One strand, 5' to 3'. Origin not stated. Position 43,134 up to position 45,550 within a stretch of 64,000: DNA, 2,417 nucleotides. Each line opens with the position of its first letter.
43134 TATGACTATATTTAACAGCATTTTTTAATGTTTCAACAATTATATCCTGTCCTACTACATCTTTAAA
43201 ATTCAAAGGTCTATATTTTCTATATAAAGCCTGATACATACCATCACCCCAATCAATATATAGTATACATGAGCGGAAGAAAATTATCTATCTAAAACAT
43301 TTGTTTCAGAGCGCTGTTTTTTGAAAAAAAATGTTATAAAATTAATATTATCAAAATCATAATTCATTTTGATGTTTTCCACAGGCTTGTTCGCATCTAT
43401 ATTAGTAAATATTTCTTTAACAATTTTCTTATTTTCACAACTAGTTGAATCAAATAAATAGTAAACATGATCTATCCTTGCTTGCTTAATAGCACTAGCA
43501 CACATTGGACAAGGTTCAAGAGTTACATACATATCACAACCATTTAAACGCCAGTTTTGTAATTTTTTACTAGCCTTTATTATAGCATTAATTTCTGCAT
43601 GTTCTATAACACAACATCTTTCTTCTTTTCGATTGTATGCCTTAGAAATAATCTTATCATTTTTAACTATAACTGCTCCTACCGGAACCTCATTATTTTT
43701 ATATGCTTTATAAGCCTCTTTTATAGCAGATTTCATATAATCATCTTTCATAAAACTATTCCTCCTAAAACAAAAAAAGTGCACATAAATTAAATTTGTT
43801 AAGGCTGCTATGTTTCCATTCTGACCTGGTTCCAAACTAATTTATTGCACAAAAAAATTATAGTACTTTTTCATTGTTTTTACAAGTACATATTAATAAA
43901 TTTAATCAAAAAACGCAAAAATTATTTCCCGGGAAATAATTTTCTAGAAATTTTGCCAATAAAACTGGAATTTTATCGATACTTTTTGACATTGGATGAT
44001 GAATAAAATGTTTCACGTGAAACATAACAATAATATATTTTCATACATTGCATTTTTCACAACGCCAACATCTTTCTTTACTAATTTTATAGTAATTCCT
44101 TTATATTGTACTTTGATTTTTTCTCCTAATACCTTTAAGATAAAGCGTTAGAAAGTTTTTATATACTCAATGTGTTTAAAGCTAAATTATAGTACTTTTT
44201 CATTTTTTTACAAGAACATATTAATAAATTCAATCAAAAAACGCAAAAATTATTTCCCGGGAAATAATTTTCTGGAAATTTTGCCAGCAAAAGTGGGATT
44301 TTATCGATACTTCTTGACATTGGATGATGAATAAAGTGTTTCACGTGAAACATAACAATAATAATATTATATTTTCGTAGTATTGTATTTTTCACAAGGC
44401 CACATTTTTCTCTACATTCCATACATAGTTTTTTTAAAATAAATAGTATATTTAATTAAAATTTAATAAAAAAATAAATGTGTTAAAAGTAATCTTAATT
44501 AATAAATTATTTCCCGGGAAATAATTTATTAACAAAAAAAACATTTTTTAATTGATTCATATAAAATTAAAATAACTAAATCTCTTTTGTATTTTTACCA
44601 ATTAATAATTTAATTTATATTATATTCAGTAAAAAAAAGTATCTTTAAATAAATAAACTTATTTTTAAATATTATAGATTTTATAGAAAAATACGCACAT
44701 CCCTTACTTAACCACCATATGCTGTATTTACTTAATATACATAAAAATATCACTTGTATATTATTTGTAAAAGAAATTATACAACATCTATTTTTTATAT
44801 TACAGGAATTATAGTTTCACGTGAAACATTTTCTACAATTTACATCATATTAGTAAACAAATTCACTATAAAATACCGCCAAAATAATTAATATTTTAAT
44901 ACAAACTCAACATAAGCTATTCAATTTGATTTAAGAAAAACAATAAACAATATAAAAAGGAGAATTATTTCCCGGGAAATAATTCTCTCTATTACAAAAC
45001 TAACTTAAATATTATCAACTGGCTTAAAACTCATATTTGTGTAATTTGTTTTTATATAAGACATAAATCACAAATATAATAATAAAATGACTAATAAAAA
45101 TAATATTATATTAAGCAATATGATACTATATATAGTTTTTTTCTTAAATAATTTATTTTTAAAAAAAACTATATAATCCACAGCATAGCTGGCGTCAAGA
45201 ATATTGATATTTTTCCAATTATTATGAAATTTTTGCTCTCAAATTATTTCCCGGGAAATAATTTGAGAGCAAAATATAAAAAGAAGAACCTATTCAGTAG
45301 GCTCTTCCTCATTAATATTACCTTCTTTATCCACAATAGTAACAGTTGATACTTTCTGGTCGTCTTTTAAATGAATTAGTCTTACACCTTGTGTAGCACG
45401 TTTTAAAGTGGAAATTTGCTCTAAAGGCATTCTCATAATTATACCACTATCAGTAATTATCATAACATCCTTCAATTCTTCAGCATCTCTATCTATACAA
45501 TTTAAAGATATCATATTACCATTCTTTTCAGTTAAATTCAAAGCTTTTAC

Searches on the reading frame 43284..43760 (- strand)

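Call 10: search_protein_families(library=pfam, proteins=[window:43284-43760:-])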
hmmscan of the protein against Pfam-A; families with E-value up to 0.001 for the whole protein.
window:43284-43760:- (158 aa): 3 families
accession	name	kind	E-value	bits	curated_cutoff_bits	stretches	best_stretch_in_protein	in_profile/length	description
PF14437.12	MafB19-deam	-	1.4e-32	112.9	27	1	5-148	3-140/142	MafB19-like deaminase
PF00383.29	dCMP_cyt_deam_1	-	2.4e-31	108.1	25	1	6-102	5-101/102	Cytidine and deoxycytidylate deaminase zinc-binding region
PF14439.12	Bd3614-deam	-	2e-06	28.2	38.5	1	29-95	12-78/113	Bd3614-like deaminase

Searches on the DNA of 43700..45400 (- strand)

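Call 9: search_rna_families(source=window, start=43700, end=45400, threshold=evalue, max_evalue=10)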
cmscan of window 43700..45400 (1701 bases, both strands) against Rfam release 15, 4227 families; matches with E-value up to 10: 23.
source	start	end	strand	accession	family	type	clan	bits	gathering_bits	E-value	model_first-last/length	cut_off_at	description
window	43773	43856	-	RF00169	Bacteria_small_SRP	Gene;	CL00003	52.5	40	3.6e-10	1-97/97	no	Bacterial small signal recognition particle RNA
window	45205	45296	-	RF02526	SSRC34_1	Gene; sRNA;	-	27.9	64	0.23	1-128/128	no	Streptococcus sRNA SSRC34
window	45216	45313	+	RF01859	Phe_leader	Cis-reg; leader;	-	27.1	55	0.068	1-125/125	no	Phenylalanine leader peptide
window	45231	45310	-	RF02589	Spy779816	Gene; sRNA;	-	26.5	67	0.11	1-88/88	no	S. pyogenes small RNA 779816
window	45231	45274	-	RF03664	MIR6288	Gene; miRNA;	-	25.2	74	0.035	16-77/92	no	MIR6288 microRNA precursor family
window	44314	44419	+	RF03860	MIR1520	Gene; miRNA;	CL00145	25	53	0.97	1-122/122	no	MIR1520 microRNA precursor family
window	45219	45282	-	RF03187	MIR1512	Gene; miRNA;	-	23.6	79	0.1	1-94/94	no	MIR1512 microRNA precursor family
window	45230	45277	+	RF03217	mir-3167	Gene; miRNA;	-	21.9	86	0.69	1-59/59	no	mir-3167 microRNA precursor family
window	45242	45324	-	RF00423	SCARNA4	Gene; snRNA; snoRNA; scaRNA;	CL00019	21.6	60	0.23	1-129/129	no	Small Cajal body specific RNA 4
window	45229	45273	+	RF03308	MIR848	Gene; miRNA;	-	21.5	90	0.15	1-97/97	no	MIR848 microRNA precursor family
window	45270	45377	-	RF00402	SNORA25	Gene; snRNA; snoRNA; HACA-box;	-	20.9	85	1.2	1-128/128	no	Small nucleolar RNA SNORA25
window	44954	45054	-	RF02618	SSRC34_2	Gene; sRNA;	-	20.3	48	2.5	1-125/125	no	Streptococcus sRNA 34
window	44319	44381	+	RF00071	SNORD73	Gene; snRNA; snoRNA; CD-box;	-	20.2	42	2.8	1-72/72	no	Small nucleolar RNA SNORD73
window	43991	44049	+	RF00071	SNORD73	Gene; snRNA; snoRNA; CD-box;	-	19.6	42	3.9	1-72/72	no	Small nucleolar RNA SNORD73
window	45238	45267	-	RF03322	mir-1641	Gene; miRNA;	-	18.5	104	1.5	1-85/85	no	mir-1641 microRNA precursor family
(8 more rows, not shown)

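Call 57: search_dna_similar(query=window:43857-44420:-, collection=plasmids, mode=distant, max_rows=10)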
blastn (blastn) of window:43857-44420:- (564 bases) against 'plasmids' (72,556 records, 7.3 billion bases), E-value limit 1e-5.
No match.

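Call 58: search_dna_similar(query=window:43857-44420:-, collection=phages, mode=distant, max_rows=10)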
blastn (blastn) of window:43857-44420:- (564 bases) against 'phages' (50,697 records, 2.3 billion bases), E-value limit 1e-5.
No match.
